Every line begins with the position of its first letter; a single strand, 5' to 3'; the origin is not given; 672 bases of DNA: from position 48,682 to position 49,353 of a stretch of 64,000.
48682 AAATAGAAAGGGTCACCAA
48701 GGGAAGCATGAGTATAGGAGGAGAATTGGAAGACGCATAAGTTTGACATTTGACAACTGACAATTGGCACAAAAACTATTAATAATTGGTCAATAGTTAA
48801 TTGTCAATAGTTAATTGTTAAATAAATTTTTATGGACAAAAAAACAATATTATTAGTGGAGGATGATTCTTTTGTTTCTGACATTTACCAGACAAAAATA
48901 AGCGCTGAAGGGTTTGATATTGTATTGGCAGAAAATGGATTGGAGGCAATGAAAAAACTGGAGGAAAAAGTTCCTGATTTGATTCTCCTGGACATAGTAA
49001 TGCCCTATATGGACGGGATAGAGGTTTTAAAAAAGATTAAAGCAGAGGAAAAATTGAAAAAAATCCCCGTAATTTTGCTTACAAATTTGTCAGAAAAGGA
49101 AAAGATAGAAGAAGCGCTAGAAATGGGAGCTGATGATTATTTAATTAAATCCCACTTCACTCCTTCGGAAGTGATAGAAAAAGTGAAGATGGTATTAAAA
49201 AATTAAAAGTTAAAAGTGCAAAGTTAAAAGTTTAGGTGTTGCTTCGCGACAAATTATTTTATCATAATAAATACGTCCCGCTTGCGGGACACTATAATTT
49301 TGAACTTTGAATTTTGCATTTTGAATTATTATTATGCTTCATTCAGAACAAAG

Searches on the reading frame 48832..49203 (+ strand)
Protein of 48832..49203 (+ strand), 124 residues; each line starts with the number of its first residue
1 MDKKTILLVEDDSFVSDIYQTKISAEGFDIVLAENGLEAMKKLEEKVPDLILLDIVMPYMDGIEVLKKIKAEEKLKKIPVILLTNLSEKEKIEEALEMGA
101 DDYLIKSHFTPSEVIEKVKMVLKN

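Call 44: search_protein_families(library=pfam, proteins=[window:48832-49203:+], max_evalue=0.01)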
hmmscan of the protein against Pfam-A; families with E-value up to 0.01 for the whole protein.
window:48832-49203:+ (124 aa): 2 families
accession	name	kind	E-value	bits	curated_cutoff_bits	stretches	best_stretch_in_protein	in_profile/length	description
PF00072.30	Response_reg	-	2.8e-27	95.5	30.2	1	6-118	1-110/111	Response regulator receiver domain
PF23198.2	PDE8A_N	-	0.002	18.5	29.6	1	10-97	17-105/147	PDE8A-like, N-terminal domain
